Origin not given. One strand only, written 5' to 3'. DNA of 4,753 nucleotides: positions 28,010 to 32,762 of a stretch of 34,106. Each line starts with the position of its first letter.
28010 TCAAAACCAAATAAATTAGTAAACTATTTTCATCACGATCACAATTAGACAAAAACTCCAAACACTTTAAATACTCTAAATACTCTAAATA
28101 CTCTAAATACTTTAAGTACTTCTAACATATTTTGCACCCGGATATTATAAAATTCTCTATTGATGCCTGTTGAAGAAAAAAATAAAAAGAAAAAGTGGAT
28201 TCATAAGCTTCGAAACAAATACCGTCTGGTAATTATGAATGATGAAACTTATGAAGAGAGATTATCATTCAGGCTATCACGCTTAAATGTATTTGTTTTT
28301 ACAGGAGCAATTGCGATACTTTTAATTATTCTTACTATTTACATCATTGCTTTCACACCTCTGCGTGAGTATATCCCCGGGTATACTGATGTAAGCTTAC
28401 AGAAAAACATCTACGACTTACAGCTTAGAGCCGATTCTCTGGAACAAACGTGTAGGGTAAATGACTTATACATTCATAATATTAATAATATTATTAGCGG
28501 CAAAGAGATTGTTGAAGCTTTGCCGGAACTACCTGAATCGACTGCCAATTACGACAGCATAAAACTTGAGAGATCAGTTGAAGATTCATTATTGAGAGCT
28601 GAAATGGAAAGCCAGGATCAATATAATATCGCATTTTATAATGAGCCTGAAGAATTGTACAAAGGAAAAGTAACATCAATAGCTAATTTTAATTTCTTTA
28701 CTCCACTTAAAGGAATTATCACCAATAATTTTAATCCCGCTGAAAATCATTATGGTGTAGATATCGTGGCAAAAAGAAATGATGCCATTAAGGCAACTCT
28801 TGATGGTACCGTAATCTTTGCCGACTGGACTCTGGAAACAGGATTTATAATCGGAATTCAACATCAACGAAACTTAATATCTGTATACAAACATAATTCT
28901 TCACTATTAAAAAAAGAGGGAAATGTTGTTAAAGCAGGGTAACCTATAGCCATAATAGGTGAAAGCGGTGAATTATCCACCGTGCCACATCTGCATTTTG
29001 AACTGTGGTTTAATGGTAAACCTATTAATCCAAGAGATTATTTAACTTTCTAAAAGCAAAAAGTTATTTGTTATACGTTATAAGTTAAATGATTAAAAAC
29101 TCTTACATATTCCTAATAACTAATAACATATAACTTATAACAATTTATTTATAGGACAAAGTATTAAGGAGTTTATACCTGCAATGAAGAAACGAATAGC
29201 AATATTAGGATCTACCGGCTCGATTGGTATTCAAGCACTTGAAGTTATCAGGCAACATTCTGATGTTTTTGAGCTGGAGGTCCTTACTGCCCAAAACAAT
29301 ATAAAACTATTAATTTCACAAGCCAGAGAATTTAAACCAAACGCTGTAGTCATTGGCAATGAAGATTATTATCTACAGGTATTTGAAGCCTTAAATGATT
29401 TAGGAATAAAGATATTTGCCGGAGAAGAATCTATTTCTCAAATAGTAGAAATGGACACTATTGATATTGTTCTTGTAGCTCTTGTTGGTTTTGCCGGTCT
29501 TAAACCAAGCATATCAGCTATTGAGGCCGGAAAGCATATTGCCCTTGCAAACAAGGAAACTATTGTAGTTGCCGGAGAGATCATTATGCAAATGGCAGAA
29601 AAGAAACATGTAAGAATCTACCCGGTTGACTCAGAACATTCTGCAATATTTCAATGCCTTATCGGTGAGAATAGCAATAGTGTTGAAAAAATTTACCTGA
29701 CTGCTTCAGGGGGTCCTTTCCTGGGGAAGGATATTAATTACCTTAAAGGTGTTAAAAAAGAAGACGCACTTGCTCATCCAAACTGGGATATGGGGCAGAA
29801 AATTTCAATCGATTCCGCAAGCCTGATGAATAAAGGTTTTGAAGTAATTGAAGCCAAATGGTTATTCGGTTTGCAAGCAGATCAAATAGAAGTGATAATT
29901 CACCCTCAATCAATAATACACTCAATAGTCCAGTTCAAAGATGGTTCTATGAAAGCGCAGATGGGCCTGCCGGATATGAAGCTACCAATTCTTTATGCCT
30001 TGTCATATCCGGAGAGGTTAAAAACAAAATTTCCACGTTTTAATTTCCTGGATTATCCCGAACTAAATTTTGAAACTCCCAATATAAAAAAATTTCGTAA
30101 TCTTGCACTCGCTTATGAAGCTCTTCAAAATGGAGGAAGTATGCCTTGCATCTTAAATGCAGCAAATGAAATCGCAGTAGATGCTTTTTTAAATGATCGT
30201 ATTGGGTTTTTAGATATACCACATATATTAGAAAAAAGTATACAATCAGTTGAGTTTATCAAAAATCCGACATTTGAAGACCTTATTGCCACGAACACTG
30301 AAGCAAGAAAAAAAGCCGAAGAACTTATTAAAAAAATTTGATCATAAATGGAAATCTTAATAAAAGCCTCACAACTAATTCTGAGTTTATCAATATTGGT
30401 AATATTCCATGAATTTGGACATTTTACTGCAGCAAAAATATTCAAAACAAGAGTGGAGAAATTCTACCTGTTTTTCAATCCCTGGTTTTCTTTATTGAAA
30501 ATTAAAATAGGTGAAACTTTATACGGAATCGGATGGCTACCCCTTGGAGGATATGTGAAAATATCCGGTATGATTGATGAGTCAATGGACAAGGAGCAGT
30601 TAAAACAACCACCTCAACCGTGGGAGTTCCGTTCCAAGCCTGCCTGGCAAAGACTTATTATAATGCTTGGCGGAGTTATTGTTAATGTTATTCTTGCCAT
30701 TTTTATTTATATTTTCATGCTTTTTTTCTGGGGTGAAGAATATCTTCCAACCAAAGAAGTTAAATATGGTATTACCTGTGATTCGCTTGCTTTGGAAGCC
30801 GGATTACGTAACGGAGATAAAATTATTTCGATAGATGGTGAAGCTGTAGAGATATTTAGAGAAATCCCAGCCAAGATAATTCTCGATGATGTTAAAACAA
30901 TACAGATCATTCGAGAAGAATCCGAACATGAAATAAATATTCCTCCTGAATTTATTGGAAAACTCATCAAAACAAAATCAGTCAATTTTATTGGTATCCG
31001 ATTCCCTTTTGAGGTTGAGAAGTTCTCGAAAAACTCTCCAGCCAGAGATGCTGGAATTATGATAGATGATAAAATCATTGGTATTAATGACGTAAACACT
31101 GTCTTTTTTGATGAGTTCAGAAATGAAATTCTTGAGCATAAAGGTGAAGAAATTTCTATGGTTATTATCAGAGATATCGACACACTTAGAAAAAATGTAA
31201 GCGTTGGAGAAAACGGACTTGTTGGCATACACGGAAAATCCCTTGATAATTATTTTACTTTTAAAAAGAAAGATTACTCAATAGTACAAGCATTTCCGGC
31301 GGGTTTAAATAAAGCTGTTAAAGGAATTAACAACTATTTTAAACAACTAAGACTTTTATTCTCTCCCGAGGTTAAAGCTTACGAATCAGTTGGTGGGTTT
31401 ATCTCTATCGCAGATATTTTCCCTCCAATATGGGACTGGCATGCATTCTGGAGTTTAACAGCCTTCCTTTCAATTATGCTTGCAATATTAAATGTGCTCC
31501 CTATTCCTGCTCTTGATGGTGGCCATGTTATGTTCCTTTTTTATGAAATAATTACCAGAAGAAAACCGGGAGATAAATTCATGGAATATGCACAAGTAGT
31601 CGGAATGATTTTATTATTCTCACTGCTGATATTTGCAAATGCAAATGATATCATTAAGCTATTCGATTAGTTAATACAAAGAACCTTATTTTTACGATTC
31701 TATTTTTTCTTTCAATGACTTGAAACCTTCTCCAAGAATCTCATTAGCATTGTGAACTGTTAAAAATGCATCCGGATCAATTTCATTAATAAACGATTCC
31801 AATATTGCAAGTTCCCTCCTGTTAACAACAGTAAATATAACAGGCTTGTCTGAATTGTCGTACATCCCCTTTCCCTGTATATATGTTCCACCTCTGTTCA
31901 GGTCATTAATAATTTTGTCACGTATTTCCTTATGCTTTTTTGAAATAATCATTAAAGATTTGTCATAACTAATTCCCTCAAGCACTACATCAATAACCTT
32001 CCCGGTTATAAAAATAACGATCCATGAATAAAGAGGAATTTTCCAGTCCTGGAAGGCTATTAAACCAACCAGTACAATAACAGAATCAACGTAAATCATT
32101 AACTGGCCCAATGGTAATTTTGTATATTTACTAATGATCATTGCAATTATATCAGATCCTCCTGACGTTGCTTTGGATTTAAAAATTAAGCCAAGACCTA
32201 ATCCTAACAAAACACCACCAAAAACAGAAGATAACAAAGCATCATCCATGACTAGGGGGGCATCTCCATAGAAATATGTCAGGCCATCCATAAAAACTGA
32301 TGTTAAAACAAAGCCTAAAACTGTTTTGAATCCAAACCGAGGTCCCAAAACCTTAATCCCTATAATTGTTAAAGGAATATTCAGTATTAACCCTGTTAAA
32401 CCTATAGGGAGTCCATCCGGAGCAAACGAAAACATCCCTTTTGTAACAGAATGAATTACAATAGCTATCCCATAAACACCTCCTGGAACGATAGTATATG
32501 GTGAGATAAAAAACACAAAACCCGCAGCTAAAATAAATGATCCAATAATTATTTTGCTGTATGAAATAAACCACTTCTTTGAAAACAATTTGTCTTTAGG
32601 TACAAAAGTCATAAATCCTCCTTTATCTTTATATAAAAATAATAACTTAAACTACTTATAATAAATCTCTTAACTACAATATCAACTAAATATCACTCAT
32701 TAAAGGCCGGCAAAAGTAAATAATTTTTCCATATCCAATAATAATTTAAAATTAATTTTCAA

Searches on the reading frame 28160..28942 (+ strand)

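Call 38: search_protein_families(library=pfam, proteins=[window:28160-28942:+])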
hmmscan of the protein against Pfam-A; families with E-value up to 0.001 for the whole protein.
window:28160-28942:+ (260 aa): 1 family
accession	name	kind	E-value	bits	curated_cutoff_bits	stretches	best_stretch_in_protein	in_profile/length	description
PF01551.29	Peptidase_M23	-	1.8e-14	54.1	28.7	1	196-260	2-66/96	Peptidase family M23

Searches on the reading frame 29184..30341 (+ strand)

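Call 38: search_protein_families(library=pfam, proteins=[window:29184-30341:+])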
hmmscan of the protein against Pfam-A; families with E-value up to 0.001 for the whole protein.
window:29184-30341:+ (385 aa): 3 families
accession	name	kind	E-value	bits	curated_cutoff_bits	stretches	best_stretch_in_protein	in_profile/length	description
PF02670.22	DXP_reductoisom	-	1.3e-42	146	21.7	1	5-131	1-129/129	1-deoxy-D-xylulose 5-phosphate reductoisomerase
PF13288.12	DXPR_C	-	4.9e-40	136.8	27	1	260-376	1-114/115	DXP reductoisomerase C-terminal domain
PF08436.17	DXP_redisom_C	-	3.8e-39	133.1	26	1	145-228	1-84/84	1-deoxy-D-xylulose 5-phosphate reductoisomerase C-terminal domain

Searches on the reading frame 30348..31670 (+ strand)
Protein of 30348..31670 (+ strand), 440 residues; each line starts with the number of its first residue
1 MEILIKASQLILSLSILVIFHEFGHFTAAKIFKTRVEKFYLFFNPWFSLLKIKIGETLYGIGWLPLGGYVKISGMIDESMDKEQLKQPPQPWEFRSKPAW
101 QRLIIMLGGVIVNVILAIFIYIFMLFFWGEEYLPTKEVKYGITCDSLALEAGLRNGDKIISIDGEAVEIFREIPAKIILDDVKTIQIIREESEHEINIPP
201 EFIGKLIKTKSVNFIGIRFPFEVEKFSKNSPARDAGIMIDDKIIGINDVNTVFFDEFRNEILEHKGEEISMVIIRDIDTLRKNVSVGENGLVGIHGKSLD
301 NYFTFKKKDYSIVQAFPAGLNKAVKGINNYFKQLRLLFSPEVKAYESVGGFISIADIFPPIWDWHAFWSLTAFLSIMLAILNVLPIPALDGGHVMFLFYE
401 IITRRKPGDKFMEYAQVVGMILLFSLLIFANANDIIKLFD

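Call 38: search_protein_families(library=pfam, proteins=[window:30348-31670:+])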
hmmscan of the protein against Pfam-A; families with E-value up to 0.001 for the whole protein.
window:30348-31670:+ (440 aa): 4 families
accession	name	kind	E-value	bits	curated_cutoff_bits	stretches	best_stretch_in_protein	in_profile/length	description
PF02163.28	Peptidase_M50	-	2.5e-54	184.4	27.2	1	10-426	2-221/221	Peptidase family M50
PF17820.7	PDZ_6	-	1.6e-12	47.4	27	2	227-275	6-54/54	PDZ domain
PF00595.29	PDZ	-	2.5e-09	37.8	23.2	0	221-273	27-80/81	PDZ domain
PF13180.12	PDZ_2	-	4.7e-08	33.6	27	0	226-285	19-79/80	PDZ domain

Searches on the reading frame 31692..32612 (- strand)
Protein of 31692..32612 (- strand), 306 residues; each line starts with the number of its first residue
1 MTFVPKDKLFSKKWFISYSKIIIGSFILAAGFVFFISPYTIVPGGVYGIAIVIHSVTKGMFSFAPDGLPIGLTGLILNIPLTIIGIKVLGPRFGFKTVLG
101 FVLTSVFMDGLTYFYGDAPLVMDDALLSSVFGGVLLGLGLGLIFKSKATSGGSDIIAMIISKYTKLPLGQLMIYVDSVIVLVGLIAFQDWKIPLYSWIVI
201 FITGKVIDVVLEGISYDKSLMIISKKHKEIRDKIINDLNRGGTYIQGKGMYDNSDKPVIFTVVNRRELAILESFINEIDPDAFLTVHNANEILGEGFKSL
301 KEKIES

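Call 38: search_protein_families(library=pfam, proteins=[window:31692-32612:-])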
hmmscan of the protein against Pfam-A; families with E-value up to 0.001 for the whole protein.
window:31692-32612:- (306 aa): 2 families
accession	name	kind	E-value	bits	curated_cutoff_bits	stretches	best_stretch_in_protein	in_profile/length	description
PF02588.21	YitT_membrane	-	9.1e-64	215.1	24.3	1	18-234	2-204/205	Uncharacterised 5xTM membrane BCR, YitT family COG1284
PF10035.14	DUF2179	-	1e-20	73.7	22.8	1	240-294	1-55/55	Uncharacterized protein conserved in bacteria (DUF2179)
